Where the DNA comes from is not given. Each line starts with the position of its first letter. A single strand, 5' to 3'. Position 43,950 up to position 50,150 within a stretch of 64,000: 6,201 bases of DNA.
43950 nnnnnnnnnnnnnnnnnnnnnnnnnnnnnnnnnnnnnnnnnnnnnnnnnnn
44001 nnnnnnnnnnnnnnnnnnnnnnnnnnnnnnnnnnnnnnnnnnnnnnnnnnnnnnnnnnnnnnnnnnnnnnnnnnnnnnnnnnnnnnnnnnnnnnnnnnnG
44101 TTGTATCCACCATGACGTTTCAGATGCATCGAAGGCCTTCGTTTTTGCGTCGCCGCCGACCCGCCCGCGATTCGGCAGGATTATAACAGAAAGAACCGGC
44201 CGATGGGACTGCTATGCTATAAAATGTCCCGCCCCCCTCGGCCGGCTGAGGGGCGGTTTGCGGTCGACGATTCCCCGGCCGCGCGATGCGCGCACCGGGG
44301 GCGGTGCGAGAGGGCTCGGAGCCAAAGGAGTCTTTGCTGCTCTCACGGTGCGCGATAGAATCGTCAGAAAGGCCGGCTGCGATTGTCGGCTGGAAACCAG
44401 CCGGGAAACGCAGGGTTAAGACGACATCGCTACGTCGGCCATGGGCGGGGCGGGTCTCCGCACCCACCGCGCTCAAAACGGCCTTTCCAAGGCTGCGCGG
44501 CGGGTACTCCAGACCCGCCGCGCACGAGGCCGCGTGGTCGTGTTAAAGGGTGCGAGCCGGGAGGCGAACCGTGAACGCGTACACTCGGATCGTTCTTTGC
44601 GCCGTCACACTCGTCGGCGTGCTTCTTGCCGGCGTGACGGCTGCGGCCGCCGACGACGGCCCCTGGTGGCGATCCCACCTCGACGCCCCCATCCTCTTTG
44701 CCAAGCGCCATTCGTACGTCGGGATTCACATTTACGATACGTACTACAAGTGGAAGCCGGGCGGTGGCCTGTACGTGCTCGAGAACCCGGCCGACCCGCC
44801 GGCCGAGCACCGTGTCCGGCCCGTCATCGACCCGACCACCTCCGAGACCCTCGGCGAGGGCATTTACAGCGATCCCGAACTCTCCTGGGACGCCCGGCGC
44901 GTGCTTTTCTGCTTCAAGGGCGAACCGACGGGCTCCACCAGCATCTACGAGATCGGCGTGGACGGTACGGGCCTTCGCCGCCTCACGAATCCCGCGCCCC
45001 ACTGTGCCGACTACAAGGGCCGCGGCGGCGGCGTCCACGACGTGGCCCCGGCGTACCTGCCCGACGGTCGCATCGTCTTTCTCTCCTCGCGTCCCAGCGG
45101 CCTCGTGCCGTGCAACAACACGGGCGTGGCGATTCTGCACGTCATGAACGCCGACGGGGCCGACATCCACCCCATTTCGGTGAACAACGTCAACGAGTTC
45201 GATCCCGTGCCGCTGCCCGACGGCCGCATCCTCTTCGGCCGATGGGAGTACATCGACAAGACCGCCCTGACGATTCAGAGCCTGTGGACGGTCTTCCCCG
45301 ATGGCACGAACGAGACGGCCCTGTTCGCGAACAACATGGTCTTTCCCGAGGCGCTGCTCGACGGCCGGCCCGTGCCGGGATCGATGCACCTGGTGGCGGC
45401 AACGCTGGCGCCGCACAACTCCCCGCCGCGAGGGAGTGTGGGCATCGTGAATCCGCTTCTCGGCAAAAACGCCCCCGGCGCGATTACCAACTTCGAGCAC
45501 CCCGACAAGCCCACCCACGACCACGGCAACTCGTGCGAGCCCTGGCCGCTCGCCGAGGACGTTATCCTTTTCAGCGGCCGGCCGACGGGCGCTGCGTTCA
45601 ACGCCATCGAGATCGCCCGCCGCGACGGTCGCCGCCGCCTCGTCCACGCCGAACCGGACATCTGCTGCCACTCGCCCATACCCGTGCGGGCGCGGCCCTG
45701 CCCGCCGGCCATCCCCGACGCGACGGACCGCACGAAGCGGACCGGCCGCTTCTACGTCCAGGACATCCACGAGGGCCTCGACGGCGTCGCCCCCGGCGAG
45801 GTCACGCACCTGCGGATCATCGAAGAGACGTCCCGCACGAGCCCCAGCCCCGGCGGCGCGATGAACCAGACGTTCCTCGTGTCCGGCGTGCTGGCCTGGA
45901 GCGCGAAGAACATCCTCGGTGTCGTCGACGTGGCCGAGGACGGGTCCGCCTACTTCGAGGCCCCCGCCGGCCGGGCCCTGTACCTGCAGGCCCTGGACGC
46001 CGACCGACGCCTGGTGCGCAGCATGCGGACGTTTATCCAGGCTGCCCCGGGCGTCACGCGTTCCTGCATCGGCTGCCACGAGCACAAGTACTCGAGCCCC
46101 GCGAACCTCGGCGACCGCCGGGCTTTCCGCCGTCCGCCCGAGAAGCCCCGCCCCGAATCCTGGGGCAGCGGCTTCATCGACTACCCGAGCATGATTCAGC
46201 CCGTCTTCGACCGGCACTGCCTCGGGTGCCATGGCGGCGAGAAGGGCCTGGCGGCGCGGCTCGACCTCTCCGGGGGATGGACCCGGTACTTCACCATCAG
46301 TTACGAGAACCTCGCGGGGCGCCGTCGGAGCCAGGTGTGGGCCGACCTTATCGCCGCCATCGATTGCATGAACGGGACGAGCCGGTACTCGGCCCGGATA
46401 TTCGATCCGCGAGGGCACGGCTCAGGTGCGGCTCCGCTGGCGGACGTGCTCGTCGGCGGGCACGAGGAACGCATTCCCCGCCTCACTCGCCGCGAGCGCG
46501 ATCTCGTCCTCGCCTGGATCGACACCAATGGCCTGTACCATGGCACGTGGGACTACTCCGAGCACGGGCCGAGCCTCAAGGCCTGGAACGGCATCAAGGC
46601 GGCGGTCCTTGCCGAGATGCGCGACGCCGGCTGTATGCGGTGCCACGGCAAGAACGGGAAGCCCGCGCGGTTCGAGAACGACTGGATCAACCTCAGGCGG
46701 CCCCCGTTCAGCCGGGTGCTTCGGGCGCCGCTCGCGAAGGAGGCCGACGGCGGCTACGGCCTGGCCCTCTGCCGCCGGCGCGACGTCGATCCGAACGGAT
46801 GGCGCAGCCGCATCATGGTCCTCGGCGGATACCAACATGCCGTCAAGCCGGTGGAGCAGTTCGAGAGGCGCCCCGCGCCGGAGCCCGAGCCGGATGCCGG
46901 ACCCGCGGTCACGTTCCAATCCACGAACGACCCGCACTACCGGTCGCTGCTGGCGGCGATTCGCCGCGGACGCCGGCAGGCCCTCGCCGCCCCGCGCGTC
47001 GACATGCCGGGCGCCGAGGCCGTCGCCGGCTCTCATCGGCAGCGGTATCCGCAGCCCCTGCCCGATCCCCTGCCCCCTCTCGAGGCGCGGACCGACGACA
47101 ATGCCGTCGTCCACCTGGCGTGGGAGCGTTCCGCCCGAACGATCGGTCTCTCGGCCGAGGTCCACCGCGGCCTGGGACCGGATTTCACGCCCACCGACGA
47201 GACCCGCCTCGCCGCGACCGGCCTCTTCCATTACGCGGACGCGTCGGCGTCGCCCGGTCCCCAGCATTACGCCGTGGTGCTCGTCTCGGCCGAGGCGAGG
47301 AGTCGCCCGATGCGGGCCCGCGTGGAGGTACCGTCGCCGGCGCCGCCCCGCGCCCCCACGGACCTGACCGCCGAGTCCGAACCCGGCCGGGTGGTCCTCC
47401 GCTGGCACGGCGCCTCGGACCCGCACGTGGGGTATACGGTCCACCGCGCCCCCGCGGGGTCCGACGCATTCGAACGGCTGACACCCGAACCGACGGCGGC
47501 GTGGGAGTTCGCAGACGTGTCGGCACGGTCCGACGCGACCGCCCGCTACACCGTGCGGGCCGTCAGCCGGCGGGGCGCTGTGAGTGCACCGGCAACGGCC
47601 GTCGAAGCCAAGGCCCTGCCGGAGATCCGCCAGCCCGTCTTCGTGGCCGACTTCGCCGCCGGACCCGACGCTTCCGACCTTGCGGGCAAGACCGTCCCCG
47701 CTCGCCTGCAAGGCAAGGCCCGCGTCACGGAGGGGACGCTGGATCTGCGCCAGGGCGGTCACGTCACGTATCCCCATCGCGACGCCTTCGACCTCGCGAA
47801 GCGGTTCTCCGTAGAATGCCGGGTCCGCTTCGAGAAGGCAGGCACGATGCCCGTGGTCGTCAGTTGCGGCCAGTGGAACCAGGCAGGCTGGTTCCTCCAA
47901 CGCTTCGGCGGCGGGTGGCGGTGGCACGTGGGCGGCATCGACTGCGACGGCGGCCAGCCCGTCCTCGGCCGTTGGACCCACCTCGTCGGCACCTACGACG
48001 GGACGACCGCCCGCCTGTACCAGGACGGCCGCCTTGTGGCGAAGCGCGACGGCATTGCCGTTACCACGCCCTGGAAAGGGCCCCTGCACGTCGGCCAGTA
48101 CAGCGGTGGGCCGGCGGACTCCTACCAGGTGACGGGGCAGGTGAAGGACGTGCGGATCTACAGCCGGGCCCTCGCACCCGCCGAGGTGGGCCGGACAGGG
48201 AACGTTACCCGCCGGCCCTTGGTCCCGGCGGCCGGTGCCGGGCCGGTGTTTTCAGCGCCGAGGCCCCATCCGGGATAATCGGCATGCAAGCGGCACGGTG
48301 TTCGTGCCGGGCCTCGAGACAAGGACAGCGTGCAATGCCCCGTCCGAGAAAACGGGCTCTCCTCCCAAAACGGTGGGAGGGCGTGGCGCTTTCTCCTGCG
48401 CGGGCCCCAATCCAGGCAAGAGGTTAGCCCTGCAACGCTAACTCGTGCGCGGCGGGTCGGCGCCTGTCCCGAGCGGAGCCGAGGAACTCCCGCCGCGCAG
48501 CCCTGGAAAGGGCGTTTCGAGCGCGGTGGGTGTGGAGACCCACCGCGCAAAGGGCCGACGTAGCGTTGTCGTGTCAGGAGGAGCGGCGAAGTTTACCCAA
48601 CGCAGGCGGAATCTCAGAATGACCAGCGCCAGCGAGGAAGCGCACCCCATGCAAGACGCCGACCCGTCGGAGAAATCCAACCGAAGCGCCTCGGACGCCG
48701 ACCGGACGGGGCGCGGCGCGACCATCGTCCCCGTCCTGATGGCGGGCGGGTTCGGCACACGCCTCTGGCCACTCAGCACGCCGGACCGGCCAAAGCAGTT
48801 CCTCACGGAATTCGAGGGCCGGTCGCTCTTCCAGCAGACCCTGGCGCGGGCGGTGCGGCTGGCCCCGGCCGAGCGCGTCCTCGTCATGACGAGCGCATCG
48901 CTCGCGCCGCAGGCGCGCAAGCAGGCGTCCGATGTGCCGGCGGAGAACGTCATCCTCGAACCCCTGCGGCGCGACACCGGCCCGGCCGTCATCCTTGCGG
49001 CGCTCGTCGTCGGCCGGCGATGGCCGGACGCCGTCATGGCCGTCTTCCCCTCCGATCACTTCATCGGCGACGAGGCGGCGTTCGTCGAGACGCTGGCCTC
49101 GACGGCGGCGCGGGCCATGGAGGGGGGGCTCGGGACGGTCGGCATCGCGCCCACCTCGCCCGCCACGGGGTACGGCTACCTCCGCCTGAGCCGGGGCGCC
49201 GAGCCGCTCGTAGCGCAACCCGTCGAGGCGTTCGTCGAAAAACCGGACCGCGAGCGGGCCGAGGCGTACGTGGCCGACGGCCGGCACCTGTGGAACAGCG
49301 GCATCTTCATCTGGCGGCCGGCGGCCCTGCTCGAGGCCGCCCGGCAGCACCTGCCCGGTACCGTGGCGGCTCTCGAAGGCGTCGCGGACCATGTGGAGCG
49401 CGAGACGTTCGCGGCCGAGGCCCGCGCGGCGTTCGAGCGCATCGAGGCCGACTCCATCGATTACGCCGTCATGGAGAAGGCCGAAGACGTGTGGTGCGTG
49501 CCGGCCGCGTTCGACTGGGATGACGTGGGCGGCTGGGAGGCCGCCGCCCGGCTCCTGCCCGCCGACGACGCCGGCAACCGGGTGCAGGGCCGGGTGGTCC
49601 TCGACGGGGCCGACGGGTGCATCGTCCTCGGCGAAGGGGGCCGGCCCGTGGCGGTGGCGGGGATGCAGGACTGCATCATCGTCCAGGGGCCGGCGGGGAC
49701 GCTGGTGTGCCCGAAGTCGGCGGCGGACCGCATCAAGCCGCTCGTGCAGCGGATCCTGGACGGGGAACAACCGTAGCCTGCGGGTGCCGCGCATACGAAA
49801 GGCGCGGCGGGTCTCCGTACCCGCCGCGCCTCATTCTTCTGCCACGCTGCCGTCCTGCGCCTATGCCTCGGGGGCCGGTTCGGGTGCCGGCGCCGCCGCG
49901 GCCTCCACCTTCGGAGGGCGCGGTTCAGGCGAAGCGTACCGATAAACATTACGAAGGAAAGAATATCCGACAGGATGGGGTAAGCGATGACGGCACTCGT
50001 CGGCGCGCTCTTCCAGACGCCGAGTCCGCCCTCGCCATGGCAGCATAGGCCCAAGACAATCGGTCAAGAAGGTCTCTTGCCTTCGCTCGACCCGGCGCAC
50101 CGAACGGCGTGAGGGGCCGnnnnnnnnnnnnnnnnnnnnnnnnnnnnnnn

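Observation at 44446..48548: Heme-propeller gene bracketed by inverted copies of a ~70-nt GC-rich REP-like element (REP-Y)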

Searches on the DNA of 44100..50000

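Call 77: search_rna_families(source=window, start=44100, end=50000, threshold=evalue, max_evalue=1)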
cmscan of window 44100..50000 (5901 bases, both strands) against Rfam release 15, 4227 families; matches with E-value up to 1: 1.
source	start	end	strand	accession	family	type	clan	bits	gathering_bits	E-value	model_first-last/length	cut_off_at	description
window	44202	44334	+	RF03090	lysM-Actino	Cis-reg;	-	19.4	153.8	0.16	1-215/215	no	lysM-Actino RNA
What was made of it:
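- On Any described RNA family (Rfam 15): At E<=1 over 44100-50000 there is only an insignificant lysM-Actino hit, and it lies outside the elements (call 77).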
